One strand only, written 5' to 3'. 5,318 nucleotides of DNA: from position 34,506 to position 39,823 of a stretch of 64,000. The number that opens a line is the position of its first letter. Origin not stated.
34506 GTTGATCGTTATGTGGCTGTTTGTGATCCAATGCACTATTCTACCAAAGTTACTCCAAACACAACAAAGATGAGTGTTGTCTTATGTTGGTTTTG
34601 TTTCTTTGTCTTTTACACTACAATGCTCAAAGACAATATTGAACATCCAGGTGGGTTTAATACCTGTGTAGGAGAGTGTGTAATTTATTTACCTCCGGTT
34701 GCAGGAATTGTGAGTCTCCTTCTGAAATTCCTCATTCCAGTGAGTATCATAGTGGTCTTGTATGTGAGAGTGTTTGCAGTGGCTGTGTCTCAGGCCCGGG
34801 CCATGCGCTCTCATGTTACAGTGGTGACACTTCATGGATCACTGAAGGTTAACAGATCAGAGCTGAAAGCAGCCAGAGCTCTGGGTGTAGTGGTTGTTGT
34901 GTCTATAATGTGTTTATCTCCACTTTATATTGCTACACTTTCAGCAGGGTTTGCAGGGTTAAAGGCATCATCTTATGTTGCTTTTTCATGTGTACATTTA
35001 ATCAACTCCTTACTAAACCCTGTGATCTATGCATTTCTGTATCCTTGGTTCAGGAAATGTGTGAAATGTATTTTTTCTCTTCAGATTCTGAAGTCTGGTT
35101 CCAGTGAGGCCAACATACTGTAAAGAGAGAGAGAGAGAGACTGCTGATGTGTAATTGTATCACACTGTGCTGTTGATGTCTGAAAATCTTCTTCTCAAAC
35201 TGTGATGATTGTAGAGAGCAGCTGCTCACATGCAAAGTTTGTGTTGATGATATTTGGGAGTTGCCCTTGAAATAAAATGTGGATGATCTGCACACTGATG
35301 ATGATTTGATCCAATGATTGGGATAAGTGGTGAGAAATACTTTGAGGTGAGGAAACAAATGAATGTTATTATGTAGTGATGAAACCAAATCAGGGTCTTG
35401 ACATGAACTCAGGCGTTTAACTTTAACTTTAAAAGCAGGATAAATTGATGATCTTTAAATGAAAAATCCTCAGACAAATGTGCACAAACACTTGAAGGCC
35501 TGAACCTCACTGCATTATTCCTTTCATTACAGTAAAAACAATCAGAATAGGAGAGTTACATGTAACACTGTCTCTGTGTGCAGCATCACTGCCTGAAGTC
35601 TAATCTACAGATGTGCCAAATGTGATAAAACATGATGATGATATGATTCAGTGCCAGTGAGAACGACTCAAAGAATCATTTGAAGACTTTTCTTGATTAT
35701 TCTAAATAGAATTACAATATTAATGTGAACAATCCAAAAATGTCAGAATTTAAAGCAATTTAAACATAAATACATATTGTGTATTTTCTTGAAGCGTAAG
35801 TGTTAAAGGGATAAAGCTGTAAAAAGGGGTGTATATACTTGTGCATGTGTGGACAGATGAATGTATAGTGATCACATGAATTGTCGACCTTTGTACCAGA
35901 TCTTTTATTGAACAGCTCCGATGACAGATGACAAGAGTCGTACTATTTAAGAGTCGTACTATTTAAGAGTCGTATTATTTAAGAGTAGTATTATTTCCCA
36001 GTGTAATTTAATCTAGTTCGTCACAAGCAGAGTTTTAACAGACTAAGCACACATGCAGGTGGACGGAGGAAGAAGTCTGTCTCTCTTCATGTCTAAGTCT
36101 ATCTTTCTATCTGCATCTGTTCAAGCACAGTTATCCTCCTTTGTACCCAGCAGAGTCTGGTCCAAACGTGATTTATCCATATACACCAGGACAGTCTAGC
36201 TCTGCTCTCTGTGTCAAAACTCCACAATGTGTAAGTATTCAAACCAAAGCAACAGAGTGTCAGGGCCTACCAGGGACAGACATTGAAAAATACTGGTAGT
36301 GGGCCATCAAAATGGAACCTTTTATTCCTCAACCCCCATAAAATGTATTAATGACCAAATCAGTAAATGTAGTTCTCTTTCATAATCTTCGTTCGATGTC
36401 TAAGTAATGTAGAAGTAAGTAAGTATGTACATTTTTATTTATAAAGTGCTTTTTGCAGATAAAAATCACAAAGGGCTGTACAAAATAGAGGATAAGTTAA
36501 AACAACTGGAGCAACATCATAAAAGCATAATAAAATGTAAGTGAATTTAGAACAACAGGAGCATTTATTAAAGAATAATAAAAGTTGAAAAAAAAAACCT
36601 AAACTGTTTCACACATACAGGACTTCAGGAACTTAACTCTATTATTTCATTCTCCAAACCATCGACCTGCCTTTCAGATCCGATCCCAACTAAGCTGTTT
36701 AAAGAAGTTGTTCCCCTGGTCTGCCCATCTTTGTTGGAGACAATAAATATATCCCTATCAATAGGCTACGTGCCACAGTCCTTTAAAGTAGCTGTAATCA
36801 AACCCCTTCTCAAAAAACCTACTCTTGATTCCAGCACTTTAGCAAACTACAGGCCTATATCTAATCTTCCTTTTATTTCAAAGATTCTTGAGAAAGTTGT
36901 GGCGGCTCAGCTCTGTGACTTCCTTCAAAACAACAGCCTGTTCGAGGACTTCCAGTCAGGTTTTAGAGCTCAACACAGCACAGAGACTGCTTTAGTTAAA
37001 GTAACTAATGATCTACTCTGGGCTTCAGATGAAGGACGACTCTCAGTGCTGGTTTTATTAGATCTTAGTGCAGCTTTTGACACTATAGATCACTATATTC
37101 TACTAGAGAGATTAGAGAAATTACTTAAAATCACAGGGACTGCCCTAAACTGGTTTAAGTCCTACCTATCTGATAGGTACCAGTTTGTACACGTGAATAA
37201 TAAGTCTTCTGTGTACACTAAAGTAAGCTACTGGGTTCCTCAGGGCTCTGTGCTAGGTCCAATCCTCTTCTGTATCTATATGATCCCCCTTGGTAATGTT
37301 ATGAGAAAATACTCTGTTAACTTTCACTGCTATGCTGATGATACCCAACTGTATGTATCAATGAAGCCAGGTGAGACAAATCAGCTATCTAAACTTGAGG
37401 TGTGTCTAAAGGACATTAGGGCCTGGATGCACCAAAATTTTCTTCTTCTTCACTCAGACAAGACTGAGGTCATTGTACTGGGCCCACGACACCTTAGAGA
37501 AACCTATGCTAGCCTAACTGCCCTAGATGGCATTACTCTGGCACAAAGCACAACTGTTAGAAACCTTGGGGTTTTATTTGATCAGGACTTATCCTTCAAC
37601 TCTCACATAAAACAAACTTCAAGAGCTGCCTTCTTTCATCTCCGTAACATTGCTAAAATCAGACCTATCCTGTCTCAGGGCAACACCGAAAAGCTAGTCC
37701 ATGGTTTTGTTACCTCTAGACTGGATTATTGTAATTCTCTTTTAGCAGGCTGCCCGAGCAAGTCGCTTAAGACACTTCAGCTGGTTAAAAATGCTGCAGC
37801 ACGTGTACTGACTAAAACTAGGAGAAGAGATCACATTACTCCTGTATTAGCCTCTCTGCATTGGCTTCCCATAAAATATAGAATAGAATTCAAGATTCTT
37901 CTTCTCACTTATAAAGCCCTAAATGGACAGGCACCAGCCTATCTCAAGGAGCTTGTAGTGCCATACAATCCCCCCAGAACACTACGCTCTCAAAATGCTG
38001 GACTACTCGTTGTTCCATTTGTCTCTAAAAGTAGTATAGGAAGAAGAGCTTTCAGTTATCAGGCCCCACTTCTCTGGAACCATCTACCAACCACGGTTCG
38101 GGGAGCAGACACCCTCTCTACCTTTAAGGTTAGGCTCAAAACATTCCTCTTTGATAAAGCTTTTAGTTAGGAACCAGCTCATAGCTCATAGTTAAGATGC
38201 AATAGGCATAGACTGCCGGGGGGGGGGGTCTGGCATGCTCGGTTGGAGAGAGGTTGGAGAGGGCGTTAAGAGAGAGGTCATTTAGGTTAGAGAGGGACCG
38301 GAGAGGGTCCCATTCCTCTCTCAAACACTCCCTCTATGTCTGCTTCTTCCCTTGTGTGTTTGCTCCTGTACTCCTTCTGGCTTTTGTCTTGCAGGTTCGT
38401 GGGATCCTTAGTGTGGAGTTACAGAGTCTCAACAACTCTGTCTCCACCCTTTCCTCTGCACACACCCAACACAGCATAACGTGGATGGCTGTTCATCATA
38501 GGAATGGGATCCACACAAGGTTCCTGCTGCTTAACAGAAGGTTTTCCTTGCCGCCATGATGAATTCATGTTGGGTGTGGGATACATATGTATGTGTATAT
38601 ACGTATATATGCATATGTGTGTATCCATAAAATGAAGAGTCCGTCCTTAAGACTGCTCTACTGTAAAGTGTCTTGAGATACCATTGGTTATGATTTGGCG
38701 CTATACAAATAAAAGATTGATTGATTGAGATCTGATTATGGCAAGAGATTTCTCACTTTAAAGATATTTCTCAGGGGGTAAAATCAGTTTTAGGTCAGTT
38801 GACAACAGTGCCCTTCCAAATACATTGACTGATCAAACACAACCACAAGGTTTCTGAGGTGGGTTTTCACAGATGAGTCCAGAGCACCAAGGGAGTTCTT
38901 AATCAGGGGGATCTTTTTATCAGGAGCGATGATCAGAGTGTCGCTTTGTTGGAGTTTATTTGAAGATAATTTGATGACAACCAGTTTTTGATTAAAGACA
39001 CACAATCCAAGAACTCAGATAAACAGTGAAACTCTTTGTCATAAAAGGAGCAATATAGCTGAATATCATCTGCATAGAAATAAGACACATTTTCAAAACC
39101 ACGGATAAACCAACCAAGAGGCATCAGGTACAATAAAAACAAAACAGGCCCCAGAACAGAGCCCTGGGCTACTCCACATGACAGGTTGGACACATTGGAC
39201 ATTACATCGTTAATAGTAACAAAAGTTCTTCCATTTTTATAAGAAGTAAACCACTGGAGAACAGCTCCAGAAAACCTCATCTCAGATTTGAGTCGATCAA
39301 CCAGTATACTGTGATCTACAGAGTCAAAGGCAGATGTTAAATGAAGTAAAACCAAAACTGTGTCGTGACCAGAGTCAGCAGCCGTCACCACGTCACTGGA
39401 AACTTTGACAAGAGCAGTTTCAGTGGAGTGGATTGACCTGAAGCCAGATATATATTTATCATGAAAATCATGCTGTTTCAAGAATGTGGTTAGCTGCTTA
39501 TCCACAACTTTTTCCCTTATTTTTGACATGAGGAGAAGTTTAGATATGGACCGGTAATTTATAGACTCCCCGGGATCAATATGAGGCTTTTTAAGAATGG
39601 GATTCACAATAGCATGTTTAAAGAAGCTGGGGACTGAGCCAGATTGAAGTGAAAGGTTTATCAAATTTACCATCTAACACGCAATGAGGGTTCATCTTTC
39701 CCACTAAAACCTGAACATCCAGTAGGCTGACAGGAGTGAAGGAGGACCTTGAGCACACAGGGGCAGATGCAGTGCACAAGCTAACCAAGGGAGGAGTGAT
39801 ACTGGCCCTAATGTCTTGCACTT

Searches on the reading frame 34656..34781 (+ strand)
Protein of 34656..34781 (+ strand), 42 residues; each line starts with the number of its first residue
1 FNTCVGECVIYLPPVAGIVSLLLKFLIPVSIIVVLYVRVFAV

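Call 22: find_homologous_proteins(query=window:34656-34781:+, max_evalue=10)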
Query seq(42 aa): no candidate shares three 5-residue words with the query. No homologue found.
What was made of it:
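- Tried and rejected: At 42 aa it found no candidate (call 22), which wasted one search.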

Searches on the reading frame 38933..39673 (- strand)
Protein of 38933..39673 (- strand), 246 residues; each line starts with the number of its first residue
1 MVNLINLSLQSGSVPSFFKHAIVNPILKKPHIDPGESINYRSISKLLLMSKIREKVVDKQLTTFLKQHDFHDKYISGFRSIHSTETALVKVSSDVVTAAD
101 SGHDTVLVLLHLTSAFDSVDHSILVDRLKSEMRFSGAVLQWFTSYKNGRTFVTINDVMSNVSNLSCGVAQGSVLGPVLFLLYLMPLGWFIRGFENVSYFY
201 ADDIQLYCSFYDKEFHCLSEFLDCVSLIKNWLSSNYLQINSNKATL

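Call 43: search_protein_families(library=pfam, proteins=[window:38933-39673:-], max_evalue=0.01)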
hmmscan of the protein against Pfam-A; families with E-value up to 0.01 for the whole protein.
window:38933-39673:- (246 aa): 1 family
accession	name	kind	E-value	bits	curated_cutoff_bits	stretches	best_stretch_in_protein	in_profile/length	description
PF00078.32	RVT_1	-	1.5e-22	80.8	29.6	1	31-245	5-190/205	Reverse transcriptase (RNA-dependent DNA polymerase)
